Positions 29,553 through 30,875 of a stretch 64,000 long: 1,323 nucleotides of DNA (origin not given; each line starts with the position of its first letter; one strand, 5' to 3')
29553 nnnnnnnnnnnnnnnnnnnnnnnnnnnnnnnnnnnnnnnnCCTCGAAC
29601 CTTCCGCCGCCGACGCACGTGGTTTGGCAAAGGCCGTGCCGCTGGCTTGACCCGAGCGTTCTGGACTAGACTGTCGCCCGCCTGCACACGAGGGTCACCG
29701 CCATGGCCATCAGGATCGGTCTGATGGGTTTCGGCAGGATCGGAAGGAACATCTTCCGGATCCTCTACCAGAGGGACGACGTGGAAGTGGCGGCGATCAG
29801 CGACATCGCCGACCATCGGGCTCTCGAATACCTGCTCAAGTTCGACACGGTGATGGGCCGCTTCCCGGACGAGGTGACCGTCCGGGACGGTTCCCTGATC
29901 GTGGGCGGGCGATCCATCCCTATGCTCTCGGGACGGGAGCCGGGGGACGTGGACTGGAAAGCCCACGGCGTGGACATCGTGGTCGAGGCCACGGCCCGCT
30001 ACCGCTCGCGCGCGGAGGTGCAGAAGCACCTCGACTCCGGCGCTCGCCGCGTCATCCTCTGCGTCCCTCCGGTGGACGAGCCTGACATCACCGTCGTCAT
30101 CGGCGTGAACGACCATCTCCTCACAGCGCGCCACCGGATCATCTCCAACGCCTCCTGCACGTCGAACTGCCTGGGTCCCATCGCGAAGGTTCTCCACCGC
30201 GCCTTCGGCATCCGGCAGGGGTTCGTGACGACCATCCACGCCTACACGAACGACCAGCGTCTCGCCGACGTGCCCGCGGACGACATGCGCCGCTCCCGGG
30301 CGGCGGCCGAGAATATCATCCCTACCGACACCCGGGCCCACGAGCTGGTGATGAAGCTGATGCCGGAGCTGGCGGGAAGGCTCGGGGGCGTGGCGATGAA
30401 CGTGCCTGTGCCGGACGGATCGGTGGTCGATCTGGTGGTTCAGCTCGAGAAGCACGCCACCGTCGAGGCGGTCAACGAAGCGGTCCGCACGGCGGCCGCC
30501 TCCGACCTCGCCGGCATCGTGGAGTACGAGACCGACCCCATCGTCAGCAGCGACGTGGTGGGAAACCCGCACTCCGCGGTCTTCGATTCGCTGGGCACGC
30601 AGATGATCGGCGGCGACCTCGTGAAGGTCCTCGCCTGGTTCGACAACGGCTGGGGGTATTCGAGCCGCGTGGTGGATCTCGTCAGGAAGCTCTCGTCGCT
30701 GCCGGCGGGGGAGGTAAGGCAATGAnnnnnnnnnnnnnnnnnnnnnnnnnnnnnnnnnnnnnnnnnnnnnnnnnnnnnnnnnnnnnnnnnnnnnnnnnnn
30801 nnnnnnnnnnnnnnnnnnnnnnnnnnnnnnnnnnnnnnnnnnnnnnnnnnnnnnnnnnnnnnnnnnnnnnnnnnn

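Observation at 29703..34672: Two tandem GAPDH paralogs fused into an operon with a Rieske / cytochrome b / nine-heme cytochrome c complex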

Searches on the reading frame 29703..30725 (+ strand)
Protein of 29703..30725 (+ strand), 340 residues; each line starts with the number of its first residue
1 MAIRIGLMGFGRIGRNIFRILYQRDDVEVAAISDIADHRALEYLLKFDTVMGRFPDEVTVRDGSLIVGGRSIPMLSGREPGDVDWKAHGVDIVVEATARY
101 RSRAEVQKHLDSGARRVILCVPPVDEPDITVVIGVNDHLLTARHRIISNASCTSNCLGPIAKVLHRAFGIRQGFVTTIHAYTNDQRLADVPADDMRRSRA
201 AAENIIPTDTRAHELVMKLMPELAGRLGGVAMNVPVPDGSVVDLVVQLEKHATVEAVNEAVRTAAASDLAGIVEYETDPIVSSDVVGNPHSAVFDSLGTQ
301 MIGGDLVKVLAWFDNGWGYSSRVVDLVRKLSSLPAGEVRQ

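Call 8: search_protein_families(library=pfam, proteins=[window:29703-30722:+], max_evalue=0.01)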
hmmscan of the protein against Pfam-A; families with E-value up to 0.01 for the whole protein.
window:29703-30722:+ (340 aa): 3 families
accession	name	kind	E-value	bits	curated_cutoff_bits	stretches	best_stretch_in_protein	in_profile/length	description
PF02800.25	Gp_dh_C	-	2.9e-56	189.9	24.4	1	157-312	1-157/158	Glyceraldehyde 3-phosphate dehydrogenase, C-terminal domain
PF00044.30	Gp_dh_N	-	3.5e-31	107.9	31.7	1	3-102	1-100/101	Glyceraldehyde 3-phosphate dehydrogenase, NAD binding domain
PF01113.26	DapB_N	-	0.0054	17.3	25.6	0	3-39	1-38/124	Dihydrodipicolinate reductase, N-terminus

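Call 11: search_protein_families(library=ncbifam, proteins=[window:29703-30722:+], max_evalue=0.001)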
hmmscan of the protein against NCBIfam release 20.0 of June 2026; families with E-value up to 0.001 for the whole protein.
window:29703-30722:+ (340 aa): 11 families
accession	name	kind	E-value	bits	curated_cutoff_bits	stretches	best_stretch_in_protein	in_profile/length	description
NF005830.0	PRK07729.1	equivalog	2.8e-115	384.9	546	1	1-330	1-330/343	glyceraldehyde-3-phosphate dehydrogenase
TIGR01534.1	GAPDH-I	equivalog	3.1e-112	375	367.2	1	4-325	1-330/330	type I glyceraldehyde-3-phosphate dehydrogenase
NF005641.0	PRK07403.1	equivalog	1.7e-102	343.1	616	1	3-327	2-329/337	type I glyceraldehyde-3-phosphate dehydrogenase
NF033735.1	G3PDH_Arsen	exception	2.8e-97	326.1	450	1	5-327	1-323/323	ArsJ-associated glyceraldehyde-3-phosphate dehydrogenase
TIGR01532.1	E4PD_g-proteo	equivalog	1.6e-94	316.8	530.55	1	4-325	1-325/325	erythrose-4-phosphate dehydrogenase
NF010058.0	PRK13535.1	equivalog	5.3e-94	315.1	539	1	1-329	1-332/339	erythrose-4-phosphate dehydrogenase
NF006512.0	PRK08955.1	equivalog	6.3e-92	308.5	563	1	1-331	1-331/334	glyceraldehyde-3-phosphate dehydrogenase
NF011954.0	PRK15425.1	equivalog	6.4e-88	295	662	1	1-331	1-330/331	glyceraldehyde-3-phosphate dehydrogenase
NF006139.0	PRK08289.1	equivalog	3.9e-73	246.7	431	1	6-333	132-472/480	glyceraldehyde-3-phosphate dehydrogenase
NF011456.0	PRK14874.1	equivalog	0.00039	19.5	223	0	125-179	102-158/346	aspartate-semialdehyde dehydrogenase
NF040723.1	UDP-GlcNAcDh_Arch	equivalog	0.00096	18.7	450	0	3-49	1-47/302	UDP-N-acetylglucosamine 3-dehydrogenase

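Call 12: find_encoding_contigs(protein=window:29703-30725:+, flank=10000, max_places=6)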
Protein window:29703-30725:+ (340 aa): no gene with exactly this product is on record in the collection.

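Call 13: find_homologous_proteins(query=window:29703-30722:+)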
Query window:29703-30722:+ (340 aa): 8000 proteins with E <= 0.001 among 8000 candidates; the best 120 are listed.
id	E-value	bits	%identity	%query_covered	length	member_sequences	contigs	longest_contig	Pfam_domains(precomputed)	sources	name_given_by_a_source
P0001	4.6e-220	748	100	100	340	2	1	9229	PF02800.26,PF00044.31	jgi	-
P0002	6.6e-187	639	84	99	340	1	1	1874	PF02800.26,PF00044.31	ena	-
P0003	6.7e-185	632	82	99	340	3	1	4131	PF02800.26,PF00044.31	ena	-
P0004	5.6e-183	626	82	99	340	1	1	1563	PF02800.26,PF00044.31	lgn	-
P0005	1.1e-181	622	81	99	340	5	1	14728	PF02800.26,PF00044.31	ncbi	-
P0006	5.7e-181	619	80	100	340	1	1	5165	PF02800.26,PF00044.31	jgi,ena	-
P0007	7.7e-179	612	79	99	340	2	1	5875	PF02800.26,PF00044.31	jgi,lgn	jgi:glyceraldehyde 3-phosphate dehydrogenase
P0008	9.0e-174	596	79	100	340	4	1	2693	PF02800.26,PF00044.31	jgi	jgi:glyceraldehyde 3-phosphate dehydrogenase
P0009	3.9e-172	590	81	98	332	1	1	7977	PF02800.26,PF00044.31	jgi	-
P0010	2.6e-168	578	75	99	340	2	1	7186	PF02800.26,PF00044.31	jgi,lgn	-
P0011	8.9e-167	573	75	99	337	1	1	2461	PF02800.26,PF00044.31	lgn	-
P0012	2.4e-166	571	76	100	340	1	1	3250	PF02800.26,PF00044.31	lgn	-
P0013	2.9e-163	561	74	99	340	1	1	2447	PF02800.26,PF00044.31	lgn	-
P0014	4.4e-162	557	72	99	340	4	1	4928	PF02800.26,PF00044.31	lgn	-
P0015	1.9e-160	552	71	99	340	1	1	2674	PF02800.26,PF00044.31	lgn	-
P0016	2.8e-160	551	72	99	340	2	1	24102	PF02800.26,PF00044.31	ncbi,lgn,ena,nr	ncbi:MAG TPA: glyceraldehyde 3-phosphate dehydrogenase NAD-binding domain-containing protein [Candid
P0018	2.8e-159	548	73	99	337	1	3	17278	PF02800.26,PF00044.31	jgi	jgi:glyceraldehyde 3-phosphate dehydrogenase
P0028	2.9e-153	528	68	99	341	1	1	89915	PF02800.26,PF00044.31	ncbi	ncbi:MAG: type I glyceraldehyde-3-phosphate dehydrogenase [Acidobacteriota bacterium]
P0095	6.3e-141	488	64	97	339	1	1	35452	PF02800.26,PF00044.31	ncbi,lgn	ncbi:MAG: glyceraldehyde 3-phosphate dehydrogenase NAD-binding domain-containing protein [Acidobacte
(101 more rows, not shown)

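Call 14: find_encoding_contigs(protein=P0016, flank=10000, max_places=3)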
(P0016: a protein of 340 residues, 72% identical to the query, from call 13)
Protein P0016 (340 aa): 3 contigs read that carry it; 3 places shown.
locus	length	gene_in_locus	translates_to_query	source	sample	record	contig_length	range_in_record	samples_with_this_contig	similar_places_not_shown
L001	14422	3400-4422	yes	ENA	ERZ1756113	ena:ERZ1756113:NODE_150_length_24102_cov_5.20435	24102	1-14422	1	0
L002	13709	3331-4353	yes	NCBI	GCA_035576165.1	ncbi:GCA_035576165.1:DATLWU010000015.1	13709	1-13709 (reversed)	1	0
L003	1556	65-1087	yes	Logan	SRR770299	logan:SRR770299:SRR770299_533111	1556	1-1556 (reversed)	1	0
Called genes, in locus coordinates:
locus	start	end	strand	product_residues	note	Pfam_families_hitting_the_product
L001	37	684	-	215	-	-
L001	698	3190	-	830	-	PF10418:DHODB_Fe-S_bind, PF14691:Fer4_20, PF01494:FAD_binding_3 (faint), PF07992:Pyr_redox_2, PF13450:NAD_binding_8, PF13738:Pyr_redox_3, PF00070:Pyr_redox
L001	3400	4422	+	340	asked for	PF00044:Gp_dh_N, PF02800:Gp_dh_C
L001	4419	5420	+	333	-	PF00044:Gp_dh_N, PF02800:Gp_dh_C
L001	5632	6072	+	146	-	PF25471:TM_PetC, PF00355:Rieske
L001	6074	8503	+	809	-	PF00033:Cytochrome_B, PF13631:Cytochrom_B_N_2, PF00032:Cytochrom_B_C, PF02085:Cytochrom_CIII (faint), PF14522:Cytochrome_C7 (faint), PF14537:Cytochrom_c3_2 (faint), PF09699:Paired_CXXCH_1 (faint)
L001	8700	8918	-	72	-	PF11146:DUF2905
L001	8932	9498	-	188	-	PF08534:Redoxin, PF00578:AhpC-TSA, PF00085:Thioredoxin (faint), PF13905:Thioredoxin_8 (weak)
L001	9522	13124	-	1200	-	PF01433:Peptidase_M1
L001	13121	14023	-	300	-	PF00005:ABC_tran, PF13304:AAA_21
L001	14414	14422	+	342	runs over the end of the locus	PF18203:IPTL-CTERM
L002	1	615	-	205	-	?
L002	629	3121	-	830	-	PF10418:DHODB_Fe-S_bind, PF14691:Fer4_20, PF01494:FAD_binding_3 (faint), PF07992:Pyr_redox_2, PF13450:NAD_binding_8, PF13738:Pyr_redox_3, PF00070:Pyr_redox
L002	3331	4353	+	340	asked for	PF00044:Gp_dh_N, PF02800:Gp_dh_C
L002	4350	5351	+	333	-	PF00044:Gp_dh_N, PF02800:Gp_dh_C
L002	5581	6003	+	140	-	PF25471:TM_PetC, PF00355:Rieske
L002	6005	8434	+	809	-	PF00033:Cytochrome_B, PF13631:Cytochrom_B_N_2, PF00032:Cytochrom_B_C, PF02085:Cytochrom_CIII (faint), PF14522:Cytochrome_C7 (faint), PF14537:Cytochrom_c3_2 (faint), PF09699:Paired_CXXCH_1 (faint)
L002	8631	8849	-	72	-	PF11146:DUF2905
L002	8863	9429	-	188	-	PF08534:Redoxin, PF00578:AhpC-TSA, PF00085:Thioredoxin (faint), PF13905:Thioredoxin_8 (weak)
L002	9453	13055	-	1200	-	PF01433:Peptidase_M1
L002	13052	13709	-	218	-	PF00005:ABC_tran, PF13304:AAA_21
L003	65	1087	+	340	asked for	PF00044:Gp_dh_N, PF02800:Gp_dh_C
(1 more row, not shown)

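Call 15: find_encoding_contigs(protein=P0028, flank=10000, max_places=3)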
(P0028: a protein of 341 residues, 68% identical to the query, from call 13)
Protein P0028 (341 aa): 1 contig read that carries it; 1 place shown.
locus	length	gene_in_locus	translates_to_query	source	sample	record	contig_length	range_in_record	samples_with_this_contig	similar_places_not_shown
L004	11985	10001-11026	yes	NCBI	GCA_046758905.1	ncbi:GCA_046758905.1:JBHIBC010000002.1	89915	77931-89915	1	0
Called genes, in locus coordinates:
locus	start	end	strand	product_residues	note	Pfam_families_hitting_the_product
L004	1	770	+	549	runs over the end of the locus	PF00092:VWA, PF02985:HEAT (faint), PF13519:VWA_2, PF03130:HEAT_PBS (faint), PF13646:HEAT_2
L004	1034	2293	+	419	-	PF04734:Ceramidase_alk (weak)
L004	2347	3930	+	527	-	PF00171:Aldedh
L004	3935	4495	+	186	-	PF01661:Macro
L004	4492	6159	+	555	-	-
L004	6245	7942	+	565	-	PF01019:G_glu_transpept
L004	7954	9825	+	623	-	PF26549:Tricorn_N (weak), PF02129:Peptidase_S15 (weak), PF20434:BD-FAE, PF00326:Peptidase_S9, PF01738:DLH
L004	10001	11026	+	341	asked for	PF00044:Gp_dh_N, PF02800:Gp_dh_C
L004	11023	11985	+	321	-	PF00044:Gp_dh_N, PF02800:Gp_dh_C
